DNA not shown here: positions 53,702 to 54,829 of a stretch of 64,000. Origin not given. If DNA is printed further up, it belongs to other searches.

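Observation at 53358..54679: Three-gene cluster ending in a membrane-anchored HIRAN-domain protein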

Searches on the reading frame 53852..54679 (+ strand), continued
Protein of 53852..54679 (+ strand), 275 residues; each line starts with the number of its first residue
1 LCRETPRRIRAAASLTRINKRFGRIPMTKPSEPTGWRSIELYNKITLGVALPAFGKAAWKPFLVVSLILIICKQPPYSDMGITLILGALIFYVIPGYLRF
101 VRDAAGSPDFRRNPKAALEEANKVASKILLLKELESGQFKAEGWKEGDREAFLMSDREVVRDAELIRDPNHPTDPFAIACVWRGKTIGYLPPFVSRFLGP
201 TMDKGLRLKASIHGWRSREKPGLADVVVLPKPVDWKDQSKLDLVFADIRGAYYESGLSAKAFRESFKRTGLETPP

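Call 64: search_protein_families(library=phrogs, proteins=[L005:136-387:-, L005:559-819:-, L005:930-1787:-, L005:2663-2974:-, L005:3364-4146:-, L006:1634-4561:-, L006:4558-5079:-, L006:5395-5727:-, L006:6978-7418:-, L006:7411-7935:-], max_evalue=0.001)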
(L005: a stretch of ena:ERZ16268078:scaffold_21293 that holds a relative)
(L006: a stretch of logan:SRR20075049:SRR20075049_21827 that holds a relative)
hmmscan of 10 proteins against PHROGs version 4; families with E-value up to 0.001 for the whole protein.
L005:136-387:- (83 aa): 0 families

L005:559-819:- (86 aa): 4 families
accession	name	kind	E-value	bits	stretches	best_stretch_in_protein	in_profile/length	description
phrog_93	-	DNA, RNA and nucleotide metabolism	1.3e-17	64.7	1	2-79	369-447/613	endonuclease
phrog_5702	-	DNA, RNA and nucleotide metabolism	1.1e-08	36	1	14-66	5-59/70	Holliday junction resolvase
phrog_824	-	unknown function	0.00014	22.9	1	14-64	112-165/265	-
phrog_2165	-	DNA, RNA and nucleotide metabolism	0.00023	22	0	14-70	30-98/141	DNA helicase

L005:930-1787:- (285 aa): 6 families
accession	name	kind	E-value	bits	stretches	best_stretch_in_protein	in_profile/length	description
phrog_2657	-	transcription regulation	2.9e-21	76.9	1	5-124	14-136/243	transcriptional regulator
phrog_518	-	transcription regulation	3.7e-21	76.8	1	3-112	12-115/268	Rha-like transcriptional regulator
phrog_373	-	transcription regulation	6.6e-15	56.3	1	2-110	87-194/373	anti-repressor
phrog_63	-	transcription regulation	1.7e-07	31.9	1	4-107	122-221/431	anti-repressor Ant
phrog_2127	-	transcription regulation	3.6e-06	28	1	3-186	13-187/313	anti-repressor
phrog_245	-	transcription regulation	4e-05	24.3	1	8-189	55-205/319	anti-repressor Ant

L005:2663-2974:- (103 aa): 0 families

L005:3364-4146:- (260 aa): 3 families
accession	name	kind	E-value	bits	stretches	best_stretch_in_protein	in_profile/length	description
phrog_7766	-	DNA, RNA and nucleotide metabolism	5e-56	190.1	1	81-260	5-186/186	DNA polymerase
phrog_10285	-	DNA, RNA and nucleotide metabolism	5.6e-42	144.9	1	89-260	151-321/321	DNA polymerase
phrog_17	-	DNA, RNA and nucleotide metabolism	7.2e-36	124.6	1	3-259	1053-1232/1445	DNA polymerase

L006:1634-4561:- (975 aa): 5 families
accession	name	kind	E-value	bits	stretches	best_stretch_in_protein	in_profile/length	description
phrog_1139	-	DNA, RNA and nucleotide metabolism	7.5e-51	174.1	1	388-839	374-802/895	DNA primase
phrog_8841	-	DNA, RNA and nucleotide metabolism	3.3e-37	129.4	1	481-840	211-529/633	DNA primase/helicase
phrog_25314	-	unknown function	1.8e-18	67.1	1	482-713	536-765/1010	-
phrog_16950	-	DNA, RNA and nucleotide metabolism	0.00018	20.5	1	240-343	247-343/843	DNA primase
phrog_3228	-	DNA, RNA and nucleotide metabolism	0.00039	19.8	0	115-249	108-230/766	replicative helicase-primase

L006:4558-5079:- (173 aa): 0 families

L006:5395-5727:- (110 aa): 0 families

L006:6978-7418:- (146 aa): 0 families

L006:7411-7935:- (174 aa): 0 families

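Call 75: fold_search(model_id=the predicted structure, library=viral)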
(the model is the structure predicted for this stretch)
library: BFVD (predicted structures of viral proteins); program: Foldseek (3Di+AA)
matches with E <= 10: 778; with E <= 0.001: 6
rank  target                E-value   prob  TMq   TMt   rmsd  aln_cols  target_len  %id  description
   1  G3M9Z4                1.3e-05  1.00  0.32  0.63   3.0        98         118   22  Gp253 [Bacillus phage G]
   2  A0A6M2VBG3            2.6e-05  1.00  0.33  0.48  15.0       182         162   15  (no name in the UniProt tables at hand)
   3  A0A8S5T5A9            2.7e-04  1.00  0.21  0.14  10.8       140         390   15  DUF4236 domain-containing protein [Myoviridae sp. ct6eX13]
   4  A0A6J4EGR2            3.0e-04  1.00  0.31  0.57   4.0       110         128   15  (no name in the UniProt tables at hand)
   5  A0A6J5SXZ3            4.0e-04  1.00  0.29  0.40   3.4       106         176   20  HIRAN domain containing protein [uncultured Caudovirales phage]
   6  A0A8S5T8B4            5.4e-04  1.00  0.31  0.20  10.5       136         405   19  ATP dependent helicase [Podoviridae sp. ctU557]
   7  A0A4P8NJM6            1.2e-03  1.00  0.23  0.46   5.7        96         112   21  (no name in the UniProt tables at hand)
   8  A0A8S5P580            1.6e-03  1.00  0.30  0.17   4.5       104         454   17  DNA polymerase III subunit alpha [Siphoviridae sp. ct3yx7]
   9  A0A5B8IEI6            2.7e-03  1.00  0.32  0.61   3.0       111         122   17  HIRAN domain protein [Mimiviridae sp. ChoanoV1]
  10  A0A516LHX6            3.2e-03  1.00  0.27  0.54   5.2       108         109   17  (no name in the UniProt tables at hand)
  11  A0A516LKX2            3.2e-03  1.00  0.26  0.21   5.6       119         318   12  (no name in the UniProt tables at hand)
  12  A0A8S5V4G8            6.2e-03  1.00  0.29  0.24   4.4       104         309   17  HIRAN domain [Myoviridae sp. ctKkB1]
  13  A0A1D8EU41            1.6e-02  1.00  0.27  0.14   3.6       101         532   19  DNA binding domain protein [Propionibacterium phage E6]
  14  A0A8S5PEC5            2.4e-02  0.77  0.28  0.35  17.5       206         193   17  Glycine rich protein family [Siphoviridae sp. ct0UO21]
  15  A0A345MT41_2          3.3e-02  0.33  0.20  0.06  16.7       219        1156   14  Putative RNAP associated protein fused to zincin protease [crAssphage sp. isolate ctbg_1]
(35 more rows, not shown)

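Call 77: find_related_loci(query=A4, collection=genome_contigs, flank=7000)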
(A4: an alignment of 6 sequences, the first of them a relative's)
Query A4 (245 aa) in genome_contigs; peptide patterns used: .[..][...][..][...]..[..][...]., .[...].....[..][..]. (x = any residue, [..] = any of these).
254 stretches matched a pattern; 187 encode a relative of the query (tblastn E <= 1e-3); the best 80 are kept; 80 distinct loci.
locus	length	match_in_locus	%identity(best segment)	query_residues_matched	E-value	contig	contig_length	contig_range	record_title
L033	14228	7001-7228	46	143-218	3e-15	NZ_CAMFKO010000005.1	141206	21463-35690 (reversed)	MAG: uncultured Dechloromonas sp. isolate SRR12456164_bin.2_metaWRAP_v1.3_MAG ERZ12289972.56, whole genome shotgun seque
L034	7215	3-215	44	148-218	4e-14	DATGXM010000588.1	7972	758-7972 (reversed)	MAG TPA_asm: Azonexus sp. isolate SMAG_U10609 k141_200949, whole genome shotgun sequence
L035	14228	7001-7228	43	143-218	5e-14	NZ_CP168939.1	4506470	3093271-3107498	Dechloromonas sp. ARDL1 chromosome, complete genome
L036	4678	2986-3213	42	143-218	1e-13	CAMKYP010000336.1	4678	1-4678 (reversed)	MAG: uncultured Dechloromonas sp. isolate SRR7287212_bin.7_metawrap_v1.3.0_MAG genome assembly, contig: ERZ10357996_2770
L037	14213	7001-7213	41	148-218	3e-13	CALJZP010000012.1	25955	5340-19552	MAG: uncultured Azonexus sp. isolate N1_Bin_Bin_168_sub_1 genome assembly, contig: c_000000707943, whole genome shotgun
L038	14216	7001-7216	39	131-206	2e-13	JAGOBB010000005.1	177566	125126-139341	MAG: Azonexus sp. isolate Go_SlAct_bin_248 Go_SlAct_134_length_177566_cov_19.304764, whole genome shotgun sequence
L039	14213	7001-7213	42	148-218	3e-13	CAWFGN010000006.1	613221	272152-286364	MAG: uncultured beta proteobacterium isolate MFD04716.bin.2.217 genome assembly, contig: contig_3720, whole genome shotg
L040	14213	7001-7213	41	148-218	3e-13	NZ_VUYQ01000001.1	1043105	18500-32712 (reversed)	Dechloromonas sp. CZR5 R5_scaffold1, whole genome shotgun sequence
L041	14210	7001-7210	43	149-218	4e-13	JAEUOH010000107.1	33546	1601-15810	MAG: Dechloromonas sp. isolate new MAG-194 k141_2321940, whole genome shotgun sequence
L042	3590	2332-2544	42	148-218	4e-13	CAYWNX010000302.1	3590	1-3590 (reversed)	MAG TPA_asm: uncultured Dechloromonas sp. isolate SRP292972_co2_157 genome assembly, contig: NODE_28245_length_3590_cov_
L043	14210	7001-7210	41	149-218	5e-13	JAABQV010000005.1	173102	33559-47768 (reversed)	MAG: Dechloromonas sp. isolate S06.Bin117 NODE_5_length_173102_cov_7.02477, whole genome shotgun sequence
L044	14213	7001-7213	41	148-218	7e-13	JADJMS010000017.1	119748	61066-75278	MAG: Candidatus Dechloromonas phosphorivorans isolate EsbW_18-Q3-R4-48_BATAC.463 tig00014662-10-1204100, whole genome sh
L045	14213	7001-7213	41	148-218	6e-13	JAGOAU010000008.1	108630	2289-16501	MAG: Azonexus sp. isolate Go_SlAct_bin_363 Go_SlAct_428_length_108630_cov_27.358064, whole genome shotgun sequence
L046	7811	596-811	38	131-206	7e-13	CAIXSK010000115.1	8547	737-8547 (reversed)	MAG: uncultured beta proteobacterium isolate Loclat_bin-15563 genome assembly, contig: bin-15563:115/469, whole genome s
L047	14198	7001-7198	42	148-212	1e-12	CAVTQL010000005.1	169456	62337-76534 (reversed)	MAG: uncultured beta proteobacterium isolate MFD00709.bin.1.68 genome assembly, contig: contig_122461, whole genome shot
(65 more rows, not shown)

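Call 80: find_encoding_contigs(protein=P0067, flank=10000, max_places=4)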
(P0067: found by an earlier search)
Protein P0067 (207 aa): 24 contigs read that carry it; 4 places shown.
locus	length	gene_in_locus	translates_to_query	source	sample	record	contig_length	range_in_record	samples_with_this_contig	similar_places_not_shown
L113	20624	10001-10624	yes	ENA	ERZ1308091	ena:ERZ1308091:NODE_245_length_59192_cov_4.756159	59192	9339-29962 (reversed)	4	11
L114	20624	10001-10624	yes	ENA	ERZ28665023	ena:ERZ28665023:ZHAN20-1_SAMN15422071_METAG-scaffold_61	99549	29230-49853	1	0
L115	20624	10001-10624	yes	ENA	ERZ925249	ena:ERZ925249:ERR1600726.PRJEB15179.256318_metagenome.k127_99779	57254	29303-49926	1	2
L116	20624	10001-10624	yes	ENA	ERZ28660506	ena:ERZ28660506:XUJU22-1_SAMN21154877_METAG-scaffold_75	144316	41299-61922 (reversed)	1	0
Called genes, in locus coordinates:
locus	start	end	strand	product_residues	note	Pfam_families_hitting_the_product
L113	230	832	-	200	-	PF01121:CoaE, PF13671:AAA_33 (faint)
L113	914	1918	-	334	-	PF01547:SBP_bac_1, PF13531:SBP_bac_11, PF13416:SBP_bac_8, PF13343:SBP_bac_6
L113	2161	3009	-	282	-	PF05598:DUF772, PF01609:DDE_Tnp_1, PF13359:DDE_Tnp_4, PF13612:DDE_Tnp_1_3, PF13751:DDE_Tnp_1_6 (faint)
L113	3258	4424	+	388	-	PF00083:Sugar_tr (weak), PF07690:MFS_1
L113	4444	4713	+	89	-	-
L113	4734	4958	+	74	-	-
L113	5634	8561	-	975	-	PF06048:DUF927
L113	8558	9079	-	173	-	-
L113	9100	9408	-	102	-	-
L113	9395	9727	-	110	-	-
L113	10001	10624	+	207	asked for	PF08797:HIRAN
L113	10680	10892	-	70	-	-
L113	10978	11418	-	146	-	-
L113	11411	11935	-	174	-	-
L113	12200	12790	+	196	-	-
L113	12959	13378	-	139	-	-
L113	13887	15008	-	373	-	PF05065:Phage_capsid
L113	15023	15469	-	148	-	PF05119:Terminase_4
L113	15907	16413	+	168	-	-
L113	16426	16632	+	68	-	-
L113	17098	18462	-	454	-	PF22022:Phage_int_M, PF00589:Phage_integrase (weak)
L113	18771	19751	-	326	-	PF00348:polyprenyl_synt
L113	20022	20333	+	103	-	PF00829:Ribosomal_L21p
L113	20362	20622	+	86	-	PF01016:Ribosomal_L27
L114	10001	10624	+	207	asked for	PF08797:HIRAN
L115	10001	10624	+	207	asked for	PF08797:HIRAN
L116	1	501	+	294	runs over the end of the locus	PF05673:DUF815, PF13191:AAA_16 (weak), PF20720:nSTAND3 (weak), PF13173:AAA_14 (faint)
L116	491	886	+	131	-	PF00293:NUDIX, PF14815:NUDIX_4, PF22327:Nudt16-like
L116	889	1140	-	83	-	PF03884:YacG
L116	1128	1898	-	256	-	PF07072:ZapD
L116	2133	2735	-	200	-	PF01121:CoaE, PF13671:AAA_33 (faint)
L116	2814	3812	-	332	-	PF01547:SBP_bac_1, PF13531:SBP_bac_11, PF13416:SBP_bac_8, PF13343:SBP_bac_6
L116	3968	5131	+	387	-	PF00083:Sugar_tr (weak), PF07690:MFS_1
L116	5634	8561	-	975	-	PF06048:DUF927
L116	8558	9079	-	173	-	-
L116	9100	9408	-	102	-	-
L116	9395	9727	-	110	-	-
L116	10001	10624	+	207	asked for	PF08797:HIRAN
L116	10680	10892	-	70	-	-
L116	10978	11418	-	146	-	-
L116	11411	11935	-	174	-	-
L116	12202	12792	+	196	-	-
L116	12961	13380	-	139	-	-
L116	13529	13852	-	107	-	-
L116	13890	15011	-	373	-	PF05065:Phage_capsid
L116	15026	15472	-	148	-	PF05119:Terminase_4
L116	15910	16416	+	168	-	-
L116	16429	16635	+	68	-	-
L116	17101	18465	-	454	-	PF22022:Phage_int_M, PF00589:Phage_integrase (weak)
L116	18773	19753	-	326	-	PF00348:polyprenyl_synt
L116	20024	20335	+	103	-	PF00829:Ribosomal_L21p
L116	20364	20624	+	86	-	PF01016:Ribosomal_L27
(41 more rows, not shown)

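Call 81: find_encoding_contigs(protein=P0065, flank=10000, max_places=2)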
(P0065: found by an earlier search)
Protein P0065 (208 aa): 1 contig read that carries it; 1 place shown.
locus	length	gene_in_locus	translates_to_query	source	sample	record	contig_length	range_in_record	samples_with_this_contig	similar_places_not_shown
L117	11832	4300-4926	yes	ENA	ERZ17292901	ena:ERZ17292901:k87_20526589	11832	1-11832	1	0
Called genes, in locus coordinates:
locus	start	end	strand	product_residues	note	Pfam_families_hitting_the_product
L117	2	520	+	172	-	?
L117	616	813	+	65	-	-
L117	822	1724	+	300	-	PF01972:SDH_protease, PF25145:NfeD1b_N (weak)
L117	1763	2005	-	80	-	-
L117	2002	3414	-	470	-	PF00176:SNF2-rel_dom, PF00270:DEAD (weak)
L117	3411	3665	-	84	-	-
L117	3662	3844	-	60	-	-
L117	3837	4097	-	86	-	-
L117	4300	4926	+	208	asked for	PF08797:HIRAN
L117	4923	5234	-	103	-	-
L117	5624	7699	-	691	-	PF00476:DNA_pol_A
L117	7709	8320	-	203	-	PF10991:Enc34_ssDNA-bd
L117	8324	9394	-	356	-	PF10926:DUF2800, PF12705:PDDEXK_1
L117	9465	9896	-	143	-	-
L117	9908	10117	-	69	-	-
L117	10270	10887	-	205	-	PF01381:HTH_3 (weak), PF00717:Peptidase_S24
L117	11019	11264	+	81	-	PF14549:P22_Cro (weak), PF15943:YdaS_toxin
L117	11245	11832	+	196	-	?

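Call 84: find_encoding_contigs(protein=P0001, flank=8000, max_places=10)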
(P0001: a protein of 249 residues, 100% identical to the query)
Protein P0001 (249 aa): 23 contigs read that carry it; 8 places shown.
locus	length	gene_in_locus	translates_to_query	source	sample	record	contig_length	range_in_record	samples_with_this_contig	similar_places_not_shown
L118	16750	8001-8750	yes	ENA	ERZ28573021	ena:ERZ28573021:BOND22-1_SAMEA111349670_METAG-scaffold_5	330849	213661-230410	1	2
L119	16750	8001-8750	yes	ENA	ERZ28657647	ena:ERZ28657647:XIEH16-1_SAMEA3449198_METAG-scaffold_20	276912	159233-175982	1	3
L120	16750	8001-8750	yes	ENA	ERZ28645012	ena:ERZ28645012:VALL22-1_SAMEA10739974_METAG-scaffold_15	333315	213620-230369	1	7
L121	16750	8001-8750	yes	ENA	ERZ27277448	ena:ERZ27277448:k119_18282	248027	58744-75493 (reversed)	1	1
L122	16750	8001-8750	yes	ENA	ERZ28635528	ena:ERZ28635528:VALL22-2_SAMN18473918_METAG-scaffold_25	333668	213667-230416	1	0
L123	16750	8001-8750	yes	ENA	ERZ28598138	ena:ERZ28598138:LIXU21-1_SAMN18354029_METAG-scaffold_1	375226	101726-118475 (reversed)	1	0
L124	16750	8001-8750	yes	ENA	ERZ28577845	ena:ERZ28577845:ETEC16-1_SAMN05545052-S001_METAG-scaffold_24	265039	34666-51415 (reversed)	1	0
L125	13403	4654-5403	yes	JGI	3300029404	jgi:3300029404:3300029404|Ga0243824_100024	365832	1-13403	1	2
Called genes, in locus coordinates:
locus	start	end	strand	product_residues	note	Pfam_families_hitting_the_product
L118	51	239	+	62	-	-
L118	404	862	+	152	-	PF00578:AhpC-TSA, PF08534:Redoxin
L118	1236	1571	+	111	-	-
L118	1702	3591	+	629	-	PF05045:RgpF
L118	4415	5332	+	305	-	-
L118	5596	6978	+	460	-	PF09913:DUF2142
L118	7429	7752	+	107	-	-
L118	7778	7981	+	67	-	-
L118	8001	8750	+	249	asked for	PF08797:HIRAN (weak)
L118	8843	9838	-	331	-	PF00561:Abhydrolase_1, PF12146:Hydrolase_4 (faint), PF12697:Abhydrolase_6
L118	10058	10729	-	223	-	PF02600:DsbB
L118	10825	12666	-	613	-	PF17425:Arylsulfotran_N, PF05935:Arylsulfotrans, PF14269:Arylsulfotran_2 (weak)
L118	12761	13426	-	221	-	PF01323:DSBA (faint)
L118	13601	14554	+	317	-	PF00126:HTH_1, PF03466:LysR_substrate (weak)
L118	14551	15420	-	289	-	PF00892:EamA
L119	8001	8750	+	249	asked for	PF08797:HIRAN (weak)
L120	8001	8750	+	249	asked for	PF08797:HIRAN (weak)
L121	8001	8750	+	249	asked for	PF08797:HIRAN (weak)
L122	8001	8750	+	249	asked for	PF08797:HIRAN (weak)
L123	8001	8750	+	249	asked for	PF08797:HIRAN (weak)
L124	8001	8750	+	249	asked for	PF08797:HIRAN (weak)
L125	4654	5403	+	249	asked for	PF08797:HIRAN (weak)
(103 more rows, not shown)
